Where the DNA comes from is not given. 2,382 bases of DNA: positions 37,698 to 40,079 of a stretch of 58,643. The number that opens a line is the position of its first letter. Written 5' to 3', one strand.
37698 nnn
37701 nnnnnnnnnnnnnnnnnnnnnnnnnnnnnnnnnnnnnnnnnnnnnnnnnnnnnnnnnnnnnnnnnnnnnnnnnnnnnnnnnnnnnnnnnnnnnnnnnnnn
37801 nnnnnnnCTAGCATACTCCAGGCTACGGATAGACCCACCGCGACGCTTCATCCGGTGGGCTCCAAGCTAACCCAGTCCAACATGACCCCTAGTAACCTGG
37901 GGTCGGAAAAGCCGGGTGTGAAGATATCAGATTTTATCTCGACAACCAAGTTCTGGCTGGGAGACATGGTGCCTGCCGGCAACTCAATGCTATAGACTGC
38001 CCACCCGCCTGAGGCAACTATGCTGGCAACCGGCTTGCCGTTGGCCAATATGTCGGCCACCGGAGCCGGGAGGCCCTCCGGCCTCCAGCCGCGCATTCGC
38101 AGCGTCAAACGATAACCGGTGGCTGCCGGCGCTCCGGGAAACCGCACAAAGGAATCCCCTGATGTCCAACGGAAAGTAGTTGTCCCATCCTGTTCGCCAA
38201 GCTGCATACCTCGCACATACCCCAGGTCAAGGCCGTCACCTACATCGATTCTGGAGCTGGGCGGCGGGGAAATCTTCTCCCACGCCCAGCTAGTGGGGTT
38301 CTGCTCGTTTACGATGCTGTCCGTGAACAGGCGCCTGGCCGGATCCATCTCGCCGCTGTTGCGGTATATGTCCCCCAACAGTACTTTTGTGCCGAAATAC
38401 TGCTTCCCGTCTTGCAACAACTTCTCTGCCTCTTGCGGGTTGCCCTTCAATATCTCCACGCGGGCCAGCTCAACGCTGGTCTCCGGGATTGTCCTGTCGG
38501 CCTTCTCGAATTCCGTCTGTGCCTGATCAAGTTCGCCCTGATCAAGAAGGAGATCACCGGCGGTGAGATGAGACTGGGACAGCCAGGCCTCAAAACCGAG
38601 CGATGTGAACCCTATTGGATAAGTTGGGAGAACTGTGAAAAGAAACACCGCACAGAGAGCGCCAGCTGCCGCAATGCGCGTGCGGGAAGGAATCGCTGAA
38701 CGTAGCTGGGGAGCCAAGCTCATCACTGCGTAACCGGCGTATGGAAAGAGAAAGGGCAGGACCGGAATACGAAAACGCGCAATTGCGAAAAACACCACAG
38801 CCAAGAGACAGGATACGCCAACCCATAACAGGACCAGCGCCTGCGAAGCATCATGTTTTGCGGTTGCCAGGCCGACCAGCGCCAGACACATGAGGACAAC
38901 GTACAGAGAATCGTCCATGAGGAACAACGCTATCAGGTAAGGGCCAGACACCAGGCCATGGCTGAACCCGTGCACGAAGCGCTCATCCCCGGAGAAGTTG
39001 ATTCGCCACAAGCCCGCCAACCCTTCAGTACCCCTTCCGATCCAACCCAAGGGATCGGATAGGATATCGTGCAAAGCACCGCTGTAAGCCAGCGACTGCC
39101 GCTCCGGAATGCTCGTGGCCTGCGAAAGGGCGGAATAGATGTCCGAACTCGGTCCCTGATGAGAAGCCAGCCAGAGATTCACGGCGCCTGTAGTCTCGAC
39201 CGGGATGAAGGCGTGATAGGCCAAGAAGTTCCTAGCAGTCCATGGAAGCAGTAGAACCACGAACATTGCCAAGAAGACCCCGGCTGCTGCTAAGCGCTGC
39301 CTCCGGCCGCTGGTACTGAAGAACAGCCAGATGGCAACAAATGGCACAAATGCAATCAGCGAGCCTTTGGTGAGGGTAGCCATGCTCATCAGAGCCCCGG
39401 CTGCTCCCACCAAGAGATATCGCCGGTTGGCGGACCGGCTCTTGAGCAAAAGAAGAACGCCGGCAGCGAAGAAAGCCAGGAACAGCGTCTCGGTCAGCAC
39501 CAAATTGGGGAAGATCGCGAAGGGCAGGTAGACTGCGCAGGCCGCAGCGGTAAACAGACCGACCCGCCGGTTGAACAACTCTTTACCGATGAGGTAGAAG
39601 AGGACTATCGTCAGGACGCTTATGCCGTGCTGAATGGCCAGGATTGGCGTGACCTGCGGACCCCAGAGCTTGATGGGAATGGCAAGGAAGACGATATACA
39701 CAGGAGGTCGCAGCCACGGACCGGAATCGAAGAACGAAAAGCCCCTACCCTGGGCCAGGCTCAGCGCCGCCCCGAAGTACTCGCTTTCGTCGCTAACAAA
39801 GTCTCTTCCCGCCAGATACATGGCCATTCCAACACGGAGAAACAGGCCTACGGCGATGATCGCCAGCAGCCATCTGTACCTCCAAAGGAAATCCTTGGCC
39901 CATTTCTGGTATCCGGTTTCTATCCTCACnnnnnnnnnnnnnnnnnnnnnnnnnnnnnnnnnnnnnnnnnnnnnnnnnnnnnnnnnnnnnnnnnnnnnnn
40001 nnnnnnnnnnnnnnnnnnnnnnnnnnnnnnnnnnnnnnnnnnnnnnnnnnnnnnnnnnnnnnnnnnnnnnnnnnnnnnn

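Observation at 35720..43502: A mobile roughly 135-aa '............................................' module, N-terminal in four proteins and C-terminal in two others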

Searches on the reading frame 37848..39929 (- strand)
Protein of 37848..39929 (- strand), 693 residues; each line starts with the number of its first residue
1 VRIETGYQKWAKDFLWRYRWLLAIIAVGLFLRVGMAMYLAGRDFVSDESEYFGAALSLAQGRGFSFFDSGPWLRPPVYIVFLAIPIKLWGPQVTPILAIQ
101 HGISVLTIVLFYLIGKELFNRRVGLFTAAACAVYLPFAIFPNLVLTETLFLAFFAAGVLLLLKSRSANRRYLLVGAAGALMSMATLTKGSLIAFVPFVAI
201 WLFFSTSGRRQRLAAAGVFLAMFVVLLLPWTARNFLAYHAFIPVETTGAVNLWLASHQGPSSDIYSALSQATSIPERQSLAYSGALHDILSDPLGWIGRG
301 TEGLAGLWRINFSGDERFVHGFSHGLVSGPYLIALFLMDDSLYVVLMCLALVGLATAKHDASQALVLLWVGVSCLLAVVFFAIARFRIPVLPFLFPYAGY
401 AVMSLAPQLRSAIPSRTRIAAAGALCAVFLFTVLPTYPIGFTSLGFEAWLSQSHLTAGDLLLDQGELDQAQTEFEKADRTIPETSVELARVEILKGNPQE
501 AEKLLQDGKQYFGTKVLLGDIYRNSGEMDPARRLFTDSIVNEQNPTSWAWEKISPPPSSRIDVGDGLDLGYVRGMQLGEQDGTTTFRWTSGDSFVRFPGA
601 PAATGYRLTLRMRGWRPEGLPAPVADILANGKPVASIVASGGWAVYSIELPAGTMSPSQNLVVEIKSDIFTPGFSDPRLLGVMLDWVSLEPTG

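Call 5: search_protein_families(library=pfam, proteins=[window:37848-39929:-], max_evalue=0.1)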
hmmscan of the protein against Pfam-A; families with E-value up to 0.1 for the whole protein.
window:37848-39929:- (693 aa): 9 families
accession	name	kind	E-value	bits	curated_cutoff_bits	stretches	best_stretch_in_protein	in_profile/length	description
PF13231.12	PMT_2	-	1.3e-11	45.4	26.1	1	74-228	2-153/160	Dolichyl-phosphate-mannose-protein mannosyltransferase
PF14559.12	TPR_19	-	1.8e-05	25.4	25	1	461-508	1-51/68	Tetratricopeptide repeat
PF13428.12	TPR_14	-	5.8e-05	23.8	23.5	0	454-483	4-33/44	Tetratricopeptide repeat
PF07719.23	TPR_2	-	7.1e-05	23.1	27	0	454-477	4-27/34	Tetratricopeptide repeat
PF09976.15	TPR_21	-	0.00014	22.1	25.5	0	486-540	117-174/193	Tetratricopeptide repeat-like domain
PF13181.12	TPR_8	-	0.00022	21.6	25.7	0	452-479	2-29/34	Tetratricopeptide repeat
PF13424.12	TPR_12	-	0.0011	19.6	30.1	0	485-507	6-28/77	Tetratricopeptide repeat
PF07721.20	TPR_4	-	0.0084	17.1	27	0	453-475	3-25/26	Tetratricopeptide repeat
PF13432.12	TPR_16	-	0.019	15.9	32.7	0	455-506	1-55/65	Tetratricopeptide repeat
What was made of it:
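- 37851..38258 (-): Module copy F, at the extreme C-terminus of a PMT_2 + TPR protein (37848..39929; MCL5256407). PMT_2 E 1.3e-11 plus TPR (call 5).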

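Call 26: search_protein_families(library=ncbifam, proteins=[window:37848-39929:-], max_evalue=0.01)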
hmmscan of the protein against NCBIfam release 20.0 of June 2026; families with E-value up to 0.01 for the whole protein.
window:37848-39929:- (693 aa): 0 families

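Call 35: list_cluster_members(proteins=[P0001, P0003, window:37848-39929:-, window:33535-35697:-])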
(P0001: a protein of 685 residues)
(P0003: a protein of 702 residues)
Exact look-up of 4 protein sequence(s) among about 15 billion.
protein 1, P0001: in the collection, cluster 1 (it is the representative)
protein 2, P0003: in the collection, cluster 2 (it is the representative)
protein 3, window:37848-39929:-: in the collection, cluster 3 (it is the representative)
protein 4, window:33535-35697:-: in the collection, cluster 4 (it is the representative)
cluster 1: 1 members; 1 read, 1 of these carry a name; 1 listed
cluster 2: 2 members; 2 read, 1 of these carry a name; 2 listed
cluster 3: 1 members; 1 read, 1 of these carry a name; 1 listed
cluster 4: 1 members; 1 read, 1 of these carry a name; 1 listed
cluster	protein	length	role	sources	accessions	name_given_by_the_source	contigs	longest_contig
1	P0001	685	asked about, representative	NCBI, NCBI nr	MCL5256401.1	MAG: hypothetical protein M1319_01215 [Chloroflexi bacterium] | hypothetical protein [Chloroflexota bacterium]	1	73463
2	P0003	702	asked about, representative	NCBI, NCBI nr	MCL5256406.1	MAG: glycosyltransferase family 39 protein [Chloroflexi bacterium] | glycosyltransferase family 39 protein [Chloroflexota bacterium]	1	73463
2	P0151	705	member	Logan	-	-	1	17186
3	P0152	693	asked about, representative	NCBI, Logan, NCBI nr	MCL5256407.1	MAG: glycosyltransferase family 39 protein [Chloroflexi bacterium] | glycosyltransferase family 39 protein [Chloroflexota bacterium]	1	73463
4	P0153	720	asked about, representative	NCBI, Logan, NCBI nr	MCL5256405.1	MAG: hypothetical protein M1319_01235 [Chloroflexi bacterium] | hypothetical protein [Chloroflexota bacterium]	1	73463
